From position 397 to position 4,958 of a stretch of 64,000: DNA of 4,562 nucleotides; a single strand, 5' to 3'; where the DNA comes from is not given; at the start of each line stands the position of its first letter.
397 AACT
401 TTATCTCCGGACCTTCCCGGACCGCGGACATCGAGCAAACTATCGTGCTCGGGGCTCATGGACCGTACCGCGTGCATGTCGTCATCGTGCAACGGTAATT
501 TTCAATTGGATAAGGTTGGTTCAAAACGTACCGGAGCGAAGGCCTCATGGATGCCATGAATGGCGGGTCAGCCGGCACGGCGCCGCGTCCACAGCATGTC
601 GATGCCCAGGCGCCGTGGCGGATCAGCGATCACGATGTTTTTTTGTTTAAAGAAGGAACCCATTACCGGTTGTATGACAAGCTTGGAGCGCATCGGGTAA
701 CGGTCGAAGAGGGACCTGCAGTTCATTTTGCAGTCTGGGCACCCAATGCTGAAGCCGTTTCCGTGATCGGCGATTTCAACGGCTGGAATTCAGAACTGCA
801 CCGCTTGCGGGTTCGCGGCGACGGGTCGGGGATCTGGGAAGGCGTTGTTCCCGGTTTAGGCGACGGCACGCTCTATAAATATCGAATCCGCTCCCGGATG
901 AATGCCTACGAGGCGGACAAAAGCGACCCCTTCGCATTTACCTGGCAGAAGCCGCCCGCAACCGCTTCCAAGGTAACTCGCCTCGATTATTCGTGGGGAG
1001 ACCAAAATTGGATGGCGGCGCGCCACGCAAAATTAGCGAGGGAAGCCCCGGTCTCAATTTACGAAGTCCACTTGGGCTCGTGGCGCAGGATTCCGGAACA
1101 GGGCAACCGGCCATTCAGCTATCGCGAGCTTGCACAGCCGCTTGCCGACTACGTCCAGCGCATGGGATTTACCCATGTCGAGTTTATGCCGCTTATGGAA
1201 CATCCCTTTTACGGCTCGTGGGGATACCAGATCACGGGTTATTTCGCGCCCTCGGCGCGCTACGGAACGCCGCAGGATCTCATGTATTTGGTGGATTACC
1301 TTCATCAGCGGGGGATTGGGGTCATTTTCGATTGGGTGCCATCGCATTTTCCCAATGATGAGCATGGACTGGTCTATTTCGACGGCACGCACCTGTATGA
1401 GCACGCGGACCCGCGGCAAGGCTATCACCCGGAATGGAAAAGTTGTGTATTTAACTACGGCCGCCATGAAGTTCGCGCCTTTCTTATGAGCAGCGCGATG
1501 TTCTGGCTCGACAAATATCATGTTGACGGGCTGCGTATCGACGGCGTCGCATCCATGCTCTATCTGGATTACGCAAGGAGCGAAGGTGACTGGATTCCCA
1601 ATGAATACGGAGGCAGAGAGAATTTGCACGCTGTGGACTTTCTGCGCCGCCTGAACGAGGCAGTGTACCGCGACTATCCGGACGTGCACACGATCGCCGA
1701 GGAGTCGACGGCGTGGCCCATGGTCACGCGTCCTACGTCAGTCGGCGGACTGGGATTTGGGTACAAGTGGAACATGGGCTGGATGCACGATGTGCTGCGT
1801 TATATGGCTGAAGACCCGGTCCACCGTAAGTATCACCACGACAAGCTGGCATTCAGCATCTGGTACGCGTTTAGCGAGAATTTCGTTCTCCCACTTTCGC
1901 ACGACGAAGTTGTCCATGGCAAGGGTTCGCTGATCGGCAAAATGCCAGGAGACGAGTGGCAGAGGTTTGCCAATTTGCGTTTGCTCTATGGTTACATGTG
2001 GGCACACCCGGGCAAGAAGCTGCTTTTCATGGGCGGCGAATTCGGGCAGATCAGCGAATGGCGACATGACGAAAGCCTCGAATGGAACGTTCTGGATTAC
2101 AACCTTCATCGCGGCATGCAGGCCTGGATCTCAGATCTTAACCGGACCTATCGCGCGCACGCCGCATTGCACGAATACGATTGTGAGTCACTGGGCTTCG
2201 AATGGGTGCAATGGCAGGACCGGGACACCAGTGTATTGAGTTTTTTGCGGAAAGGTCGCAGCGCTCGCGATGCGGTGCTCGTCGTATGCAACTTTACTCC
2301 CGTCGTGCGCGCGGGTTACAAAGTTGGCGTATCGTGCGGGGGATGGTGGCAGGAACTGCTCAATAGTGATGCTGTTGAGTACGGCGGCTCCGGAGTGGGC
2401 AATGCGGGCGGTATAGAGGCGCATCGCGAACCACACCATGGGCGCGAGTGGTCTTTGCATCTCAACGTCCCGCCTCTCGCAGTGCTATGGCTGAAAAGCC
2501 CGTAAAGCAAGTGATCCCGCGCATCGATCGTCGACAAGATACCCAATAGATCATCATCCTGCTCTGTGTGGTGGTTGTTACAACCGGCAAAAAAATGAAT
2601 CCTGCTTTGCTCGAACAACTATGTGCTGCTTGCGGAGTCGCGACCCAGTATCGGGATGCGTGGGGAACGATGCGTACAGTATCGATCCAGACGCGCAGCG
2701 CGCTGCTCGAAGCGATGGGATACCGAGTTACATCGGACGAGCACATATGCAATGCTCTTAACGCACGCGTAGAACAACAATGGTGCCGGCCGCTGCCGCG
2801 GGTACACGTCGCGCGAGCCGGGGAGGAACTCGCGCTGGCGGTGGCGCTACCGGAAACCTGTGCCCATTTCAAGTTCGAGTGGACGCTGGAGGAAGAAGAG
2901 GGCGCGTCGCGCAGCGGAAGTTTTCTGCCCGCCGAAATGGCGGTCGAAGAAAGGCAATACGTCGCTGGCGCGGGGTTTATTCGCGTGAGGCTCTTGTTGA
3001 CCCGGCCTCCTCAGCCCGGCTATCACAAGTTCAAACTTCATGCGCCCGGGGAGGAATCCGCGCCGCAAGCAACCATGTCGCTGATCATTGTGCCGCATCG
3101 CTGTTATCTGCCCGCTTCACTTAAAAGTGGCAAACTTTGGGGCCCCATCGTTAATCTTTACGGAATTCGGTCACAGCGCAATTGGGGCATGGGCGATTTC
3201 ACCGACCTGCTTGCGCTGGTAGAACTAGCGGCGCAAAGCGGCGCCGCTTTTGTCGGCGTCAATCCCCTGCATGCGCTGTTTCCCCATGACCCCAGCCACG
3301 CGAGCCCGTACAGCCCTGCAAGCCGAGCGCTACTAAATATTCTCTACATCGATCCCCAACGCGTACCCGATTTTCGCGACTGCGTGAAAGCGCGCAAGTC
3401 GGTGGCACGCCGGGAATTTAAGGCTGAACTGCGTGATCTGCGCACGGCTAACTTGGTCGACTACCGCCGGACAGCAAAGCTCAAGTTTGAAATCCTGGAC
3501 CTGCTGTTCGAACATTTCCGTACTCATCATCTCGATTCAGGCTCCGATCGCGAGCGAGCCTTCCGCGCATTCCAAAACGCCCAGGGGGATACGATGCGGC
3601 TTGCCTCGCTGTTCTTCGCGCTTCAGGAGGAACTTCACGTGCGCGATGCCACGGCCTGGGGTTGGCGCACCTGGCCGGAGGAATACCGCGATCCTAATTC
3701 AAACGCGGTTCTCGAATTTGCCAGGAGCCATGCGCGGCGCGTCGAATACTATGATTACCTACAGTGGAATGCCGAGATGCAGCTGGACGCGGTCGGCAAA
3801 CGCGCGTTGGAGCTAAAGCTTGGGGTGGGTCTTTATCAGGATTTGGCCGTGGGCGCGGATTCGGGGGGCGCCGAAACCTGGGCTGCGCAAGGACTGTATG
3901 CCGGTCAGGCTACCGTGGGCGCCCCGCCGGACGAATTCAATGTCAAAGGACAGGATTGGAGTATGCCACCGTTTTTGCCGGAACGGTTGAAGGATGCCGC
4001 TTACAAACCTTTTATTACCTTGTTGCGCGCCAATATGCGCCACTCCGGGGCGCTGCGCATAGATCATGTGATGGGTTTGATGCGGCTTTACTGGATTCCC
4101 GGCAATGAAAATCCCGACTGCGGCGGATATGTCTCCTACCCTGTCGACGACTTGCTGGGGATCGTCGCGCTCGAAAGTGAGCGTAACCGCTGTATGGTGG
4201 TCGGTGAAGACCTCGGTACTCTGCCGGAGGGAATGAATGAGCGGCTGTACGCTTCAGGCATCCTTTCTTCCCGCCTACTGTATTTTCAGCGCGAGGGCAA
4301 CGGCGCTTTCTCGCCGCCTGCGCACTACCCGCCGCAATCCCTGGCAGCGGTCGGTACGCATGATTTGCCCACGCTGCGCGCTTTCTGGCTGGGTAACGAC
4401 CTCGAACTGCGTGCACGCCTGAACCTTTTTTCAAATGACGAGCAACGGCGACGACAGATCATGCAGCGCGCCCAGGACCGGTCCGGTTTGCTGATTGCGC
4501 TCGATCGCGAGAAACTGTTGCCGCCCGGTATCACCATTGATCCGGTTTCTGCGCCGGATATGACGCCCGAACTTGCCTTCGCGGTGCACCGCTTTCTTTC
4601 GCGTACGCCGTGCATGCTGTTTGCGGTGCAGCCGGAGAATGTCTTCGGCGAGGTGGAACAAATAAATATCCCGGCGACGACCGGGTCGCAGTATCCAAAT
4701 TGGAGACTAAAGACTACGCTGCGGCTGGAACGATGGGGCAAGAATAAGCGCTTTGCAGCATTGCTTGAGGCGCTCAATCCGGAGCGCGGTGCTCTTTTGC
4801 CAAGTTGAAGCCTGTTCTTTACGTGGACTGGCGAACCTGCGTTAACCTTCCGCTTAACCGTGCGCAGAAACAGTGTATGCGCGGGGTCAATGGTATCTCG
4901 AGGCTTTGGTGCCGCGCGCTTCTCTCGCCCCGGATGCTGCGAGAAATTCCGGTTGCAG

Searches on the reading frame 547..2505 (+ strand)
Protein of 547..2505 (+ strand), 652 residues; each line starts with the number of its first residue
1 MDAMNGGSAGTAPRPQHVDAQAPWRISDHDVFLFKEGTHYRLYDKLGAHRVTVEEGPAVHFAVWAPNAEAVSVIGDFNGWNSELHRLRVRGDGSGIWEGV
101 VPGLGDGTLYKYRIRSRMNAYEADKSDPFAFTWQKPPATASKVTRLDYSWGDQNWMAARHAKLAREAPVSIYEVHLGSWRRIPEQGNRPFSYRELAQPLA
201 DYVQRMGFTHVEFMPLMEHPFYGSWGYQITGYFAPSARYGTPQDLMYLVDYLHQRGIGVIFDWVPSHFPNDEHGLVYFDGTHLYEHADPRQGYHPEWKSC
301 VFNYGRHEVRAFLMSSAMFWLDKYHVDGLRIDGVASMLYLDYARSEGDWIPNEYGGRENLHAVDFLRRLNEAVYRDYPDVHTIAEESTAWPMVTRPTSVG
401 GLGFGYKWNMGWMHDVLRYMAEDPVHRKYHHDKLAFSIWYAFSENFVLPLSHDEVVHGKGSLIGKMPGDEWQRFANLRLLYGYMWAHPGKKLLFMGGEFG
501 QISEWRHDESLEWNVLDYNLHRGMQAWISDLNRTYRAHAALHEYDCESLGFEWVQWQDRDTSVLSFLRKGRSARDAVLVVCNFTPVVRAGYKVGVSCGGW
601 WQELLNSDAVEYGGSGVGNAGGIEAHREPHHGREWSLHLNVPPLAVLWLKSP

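Call 23: search_protein_families(library=pfam, proteins=[window:547-2505:+], max_evalue=0.00001)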
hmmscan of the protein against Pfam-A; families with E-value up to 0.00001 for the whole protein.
window:547-2505:+ (652 aa): 3 families
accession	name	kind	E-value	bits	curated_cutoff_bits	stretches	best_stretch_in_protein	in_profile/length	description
PF02806.24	Alpha-amylase_C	-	9.5e-25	87.2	21.2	1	553-650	1-93/95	Alpha amylase, C-terminal all-beta domain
PF02922.24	CBM_48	-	2.4e-19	69.9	22.4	1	45-130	1-83/83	Carbohydrate-binding module 48 (Isoamylase N-terminal domain)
PF00128.31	Alpha-amylase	-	2.8e-16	60.2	22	1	201-270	26-94/446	Alpha amylase, catalytic domain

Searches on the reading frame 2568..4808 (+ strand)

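Call 23: search_protein_families(library=pfam, proteins=[window:2568-4808:+], max_evalue=0.00001)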
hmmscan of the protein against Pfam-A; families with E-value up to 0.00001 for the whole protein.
window:2568-4808:+ (746 aa): 2 families
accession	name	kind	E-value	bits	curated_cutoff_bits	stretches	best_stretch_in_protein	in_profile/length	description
PF02446.23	Glyco_hydro_77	-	6.5e-109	365.3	25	1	196-716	2-459/465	4-alpha-glucanotransferase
PF21226.3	MalQ_N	-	8.1e-13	49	24.1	1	76-176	1-91/91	MalQ N-terminal beta sandwich domain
